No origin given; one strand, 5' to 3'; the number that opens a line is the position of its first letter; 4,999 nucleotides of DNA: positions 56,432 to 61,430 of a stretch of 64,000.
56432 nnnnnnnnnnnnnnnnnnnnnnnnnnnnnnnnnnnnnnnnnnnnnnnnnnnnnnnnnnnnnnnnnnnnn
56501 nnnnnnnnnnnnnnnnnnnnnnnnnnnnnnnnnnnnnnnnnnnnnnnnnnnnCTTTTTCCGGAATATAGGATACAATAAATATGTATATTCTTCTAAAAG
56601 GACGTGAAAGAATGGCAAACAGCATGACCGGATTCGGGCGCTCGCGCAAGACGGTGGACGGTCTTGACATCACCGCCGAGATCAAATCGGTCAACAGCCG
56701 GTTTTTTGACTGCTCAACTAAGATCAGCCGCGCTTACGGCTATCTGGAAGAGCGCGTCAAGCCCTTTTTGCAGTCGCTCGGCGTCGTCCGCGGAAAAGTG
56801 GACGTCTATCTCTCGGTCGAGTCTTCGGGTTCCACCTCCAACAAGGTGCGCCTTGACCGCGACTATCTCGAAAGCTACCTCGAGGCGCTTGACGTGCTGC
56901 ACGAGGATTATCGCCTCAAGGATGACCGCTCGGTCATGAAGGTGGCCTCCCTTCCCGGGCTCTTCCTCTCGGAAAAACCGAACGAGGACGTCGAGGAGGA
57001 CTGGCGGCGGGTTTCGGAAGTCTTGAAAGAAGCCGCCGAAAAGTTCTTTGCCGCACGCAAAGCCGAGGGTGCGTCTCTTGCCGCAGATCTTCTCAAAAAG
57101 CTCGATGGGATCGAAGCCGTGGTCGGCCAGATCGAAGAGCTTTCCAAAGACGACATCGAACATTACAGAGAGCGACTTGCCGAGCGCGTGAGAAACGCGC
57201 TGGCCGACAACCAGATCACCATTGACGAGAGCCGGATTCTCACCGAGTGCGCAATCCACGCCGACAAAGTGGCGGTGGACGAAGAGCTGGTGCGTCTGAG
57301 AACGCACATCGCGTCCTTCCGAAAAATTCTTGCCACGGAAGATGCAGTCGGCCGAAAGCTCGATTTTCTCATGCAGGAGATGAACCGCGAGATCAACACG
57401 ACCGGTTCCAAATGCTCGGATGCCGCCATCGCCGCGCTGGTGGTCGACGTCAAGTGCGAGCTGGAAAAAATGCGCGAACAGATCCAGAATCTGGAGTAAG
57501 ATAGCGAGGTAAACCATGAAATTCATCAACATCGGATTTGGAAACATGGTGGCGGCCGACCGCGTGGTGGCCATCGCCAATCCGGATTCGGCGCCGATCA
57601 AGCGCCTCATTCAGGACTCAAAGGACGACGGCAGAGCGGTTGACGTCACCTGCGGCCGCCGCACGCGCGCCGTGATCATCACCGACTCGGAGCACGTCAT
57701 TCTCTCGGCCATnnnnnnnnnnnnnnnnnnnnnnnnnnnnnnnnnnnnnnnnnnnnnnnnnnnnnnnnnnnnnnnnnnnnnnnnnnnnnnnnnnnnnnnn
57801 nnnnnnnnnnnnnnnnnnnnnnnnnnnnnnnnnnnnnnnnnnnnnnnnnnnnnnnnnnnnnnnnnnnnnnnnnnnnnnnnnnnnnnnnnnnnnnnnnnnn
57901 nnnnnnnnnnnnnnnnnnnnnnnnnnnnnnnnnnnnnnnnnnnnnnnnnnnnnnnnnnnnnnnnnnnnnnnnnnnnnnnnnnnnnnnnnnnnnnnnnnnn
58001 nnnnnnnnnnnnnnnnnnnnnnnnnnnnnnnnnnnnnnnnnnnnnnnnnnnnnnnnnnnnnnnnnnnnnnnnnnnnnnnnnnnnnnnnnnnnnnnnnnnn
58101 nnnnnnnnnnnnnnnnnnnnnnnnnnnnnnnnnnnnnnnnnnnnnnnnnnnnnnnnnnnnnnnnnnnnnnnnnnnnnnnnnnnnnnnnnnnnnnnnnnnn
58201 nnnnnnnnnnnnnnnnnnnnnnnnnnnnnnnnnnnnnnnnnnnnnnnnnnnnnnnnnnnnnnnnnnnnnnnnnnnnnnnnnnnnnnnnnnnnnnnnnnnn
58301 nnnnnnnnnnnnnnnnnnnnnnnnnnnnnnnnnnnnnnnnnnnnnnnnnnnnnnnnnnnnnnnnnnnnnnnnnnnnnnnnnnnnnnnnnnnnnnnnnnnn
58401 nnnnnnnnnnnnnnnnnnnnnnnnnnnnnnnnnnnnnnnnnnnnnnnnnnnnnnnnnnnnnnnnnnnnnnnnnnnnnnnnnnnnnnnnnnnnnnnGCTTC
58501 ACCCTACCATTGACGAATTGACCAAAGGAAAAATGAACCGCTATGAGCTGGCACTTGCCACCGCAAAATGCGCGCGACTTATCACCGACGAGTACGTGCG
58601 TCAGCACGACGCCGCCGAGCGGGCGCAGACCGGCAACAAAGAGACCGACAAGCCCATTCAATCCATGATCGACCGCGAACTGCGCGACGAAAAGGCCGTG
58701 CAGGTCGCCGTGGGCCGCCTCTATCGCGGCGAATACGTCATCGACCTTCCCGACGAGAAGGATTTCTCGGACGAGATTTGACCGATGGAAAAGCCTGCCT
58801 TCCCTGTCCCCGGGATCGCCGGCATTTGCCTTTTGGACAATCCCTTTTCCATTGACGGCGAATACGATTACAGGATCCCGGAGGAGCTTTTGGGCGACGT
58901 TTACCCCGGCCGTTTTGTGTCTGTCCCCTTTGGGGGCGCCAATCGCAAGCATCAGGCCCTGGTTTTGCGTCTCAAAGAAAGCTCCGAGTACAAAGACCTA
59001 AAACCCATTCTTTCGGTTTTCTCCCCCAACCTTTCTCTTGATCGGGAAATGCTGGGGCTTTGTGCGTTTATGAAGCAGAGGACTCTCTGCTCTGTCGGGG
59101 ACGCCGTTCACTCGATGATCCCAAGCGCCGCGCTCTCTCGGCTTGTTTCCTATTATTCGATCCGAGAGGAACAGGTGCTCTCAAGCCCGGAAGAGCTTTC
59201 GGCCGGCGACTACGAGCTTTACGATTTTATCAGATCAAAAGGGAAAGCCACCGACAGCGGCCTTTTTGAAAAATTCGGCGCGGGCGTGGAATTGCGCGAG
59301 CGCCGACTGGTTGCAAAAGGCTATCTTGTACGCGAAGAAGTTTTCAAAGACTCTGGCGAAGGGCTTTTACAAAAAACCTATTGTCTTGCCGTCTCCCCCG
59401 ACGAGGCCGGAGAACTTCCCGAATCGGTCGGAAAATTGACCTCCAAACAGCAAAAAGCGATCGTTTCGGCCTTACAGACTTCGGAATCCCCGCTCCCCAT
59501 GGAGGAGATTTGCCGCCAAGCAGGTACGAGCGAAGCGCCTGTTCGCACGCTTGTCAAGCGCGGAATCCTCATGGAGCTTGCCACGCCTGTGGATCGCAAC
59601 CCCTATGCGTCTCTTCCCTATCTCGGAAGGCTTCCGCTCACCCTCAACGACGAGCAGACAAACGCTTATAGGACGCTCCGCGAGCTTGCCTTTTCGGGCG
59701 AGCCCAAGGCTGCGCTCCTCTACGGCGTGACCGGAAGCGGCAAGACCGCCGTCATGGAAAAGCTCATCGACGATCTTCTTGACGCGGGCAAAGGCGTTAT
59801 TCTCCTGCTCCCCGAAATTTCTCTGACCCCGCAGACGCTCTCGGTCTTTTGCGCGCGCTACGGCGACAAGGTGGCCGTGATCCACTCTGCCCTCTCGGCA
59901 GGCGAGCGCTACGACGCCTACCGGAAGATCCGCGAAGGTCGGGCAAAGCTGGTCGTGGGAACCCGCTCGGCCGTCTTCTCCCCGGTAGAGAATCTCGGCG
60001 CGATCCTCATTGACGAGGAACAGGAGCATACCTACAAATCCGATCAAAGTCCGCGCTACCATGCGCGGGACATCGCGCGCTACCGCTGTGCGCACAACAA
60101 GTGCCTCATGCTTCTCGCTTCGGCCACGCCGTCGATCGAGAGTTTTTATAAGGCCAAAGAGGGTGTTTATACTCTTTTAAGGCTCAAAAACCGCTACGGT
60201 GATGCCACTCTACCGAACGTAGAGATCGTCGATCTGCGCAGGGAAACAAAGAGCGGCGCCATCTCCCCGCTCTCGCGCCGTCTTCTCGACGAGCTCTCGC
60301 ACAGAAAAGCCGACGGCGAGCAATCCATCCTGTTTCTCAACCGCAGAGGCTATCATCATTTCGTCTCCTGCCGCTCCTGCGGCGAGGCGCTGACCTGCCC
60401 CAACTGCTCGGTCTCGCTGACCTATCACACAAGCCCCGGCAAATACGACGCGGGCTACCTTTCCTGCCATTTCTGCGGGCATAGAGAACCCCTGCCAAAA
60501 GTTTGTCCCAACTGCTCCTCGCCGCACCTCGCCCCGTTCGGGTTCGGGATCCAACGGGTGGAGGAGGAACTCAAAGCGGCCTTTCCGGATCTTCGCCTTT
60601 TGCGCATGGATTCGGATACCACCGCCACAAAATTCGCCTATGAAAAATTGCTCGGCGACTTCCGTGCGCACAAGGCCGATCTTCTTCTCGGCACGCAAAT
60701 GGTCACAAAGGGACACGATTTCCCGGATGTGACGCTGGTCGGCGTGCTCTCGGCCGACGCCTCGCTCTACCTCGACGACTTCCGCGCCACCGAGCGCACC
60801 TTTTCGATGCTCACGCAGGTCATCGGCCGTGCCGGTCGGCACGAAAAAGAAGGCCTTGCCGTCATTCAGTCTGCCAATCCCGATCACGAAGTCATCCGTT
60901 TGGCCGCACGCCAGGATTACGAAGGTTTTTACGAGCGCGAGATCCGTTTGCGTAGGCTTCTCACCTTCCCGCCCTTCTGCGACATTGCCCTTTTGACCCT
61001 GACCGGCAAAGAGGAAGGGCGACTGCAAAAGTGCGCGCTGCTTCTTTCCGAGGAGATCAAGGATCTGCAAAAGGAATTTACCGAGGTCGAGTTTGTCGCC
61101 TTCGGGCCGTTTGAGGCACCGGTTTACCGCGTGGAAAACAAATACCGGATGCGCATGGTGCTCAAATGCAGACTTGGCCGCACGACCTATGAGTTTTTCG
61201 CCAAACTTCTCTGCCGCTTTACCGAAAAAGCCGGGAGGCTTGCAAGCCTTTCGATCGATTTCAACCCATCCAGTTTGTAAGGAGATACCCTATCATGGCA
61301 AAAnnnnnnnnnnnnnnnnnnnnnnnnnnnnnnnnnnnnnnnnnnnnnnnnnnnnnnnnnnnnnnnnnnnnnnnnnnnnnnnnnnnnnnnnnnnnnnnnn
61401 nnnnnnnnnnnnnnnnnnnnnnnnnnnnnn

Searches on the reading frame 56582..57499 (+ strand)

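Call 24: search_protein_families(library=pfam, proteins=[window:56582-57499:+], max_evalue=0.0001)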
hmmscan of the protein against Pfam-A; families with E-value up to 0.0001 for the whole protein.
window:56582-57499:+ (305 aa): 2 families
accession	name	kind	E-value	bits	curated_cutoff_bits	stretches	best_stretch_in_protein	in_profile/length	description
PF08340.16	YicC-like_C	-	2.3e-43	147.6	27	1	184-305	1-120/120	Endoribonuclease YicC-like, C-terminal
PF03755.18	YicC-like_N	-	2.5e-38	132.3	25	1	13-167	2-155/156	Endoribonuclease YicC-like, N-terminal region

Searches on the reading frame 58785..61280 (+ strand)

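Call 24: search_protein_families(library=pfam, proteins=[window:58785-61280:+], max_evalue=0.0001)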
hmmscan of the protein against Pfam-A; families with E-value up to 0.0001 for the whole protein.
window:58785-61280:+ (831 aa): 6 families
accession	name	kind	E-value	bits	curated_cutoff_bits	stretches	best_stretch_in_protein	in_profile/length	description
PF17764.6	PriA_3primeBD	-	3.2e-18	65.8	22.7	1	18-113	5-96/96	3'DNA-binding domain (3'BD)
PF18074.6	PriA_C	-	3.5e-15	57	26.9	1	730-828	1-95/95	Primosomal protein N C-terminal domain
PF00270.35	DEAD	-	2.3e-13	50.6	26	1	307-452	14-162/167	DEAD/DEAH box helicase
PF00271.37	Helicase_C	-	1e-11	45.5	23.5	1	592-686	28-109/110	Helicase conserved C-terminal domain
PF04851.21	ResIII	-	2e-11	44.5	22.5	1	286-450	3-163/164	Type III restriction enzyme, res subunit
PF18319.7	Zn_ribbon_PriA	-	1.7e-07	31.5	26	1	538-569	1-27/27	PriA DNA helicase Cys-rich region (CRR) domain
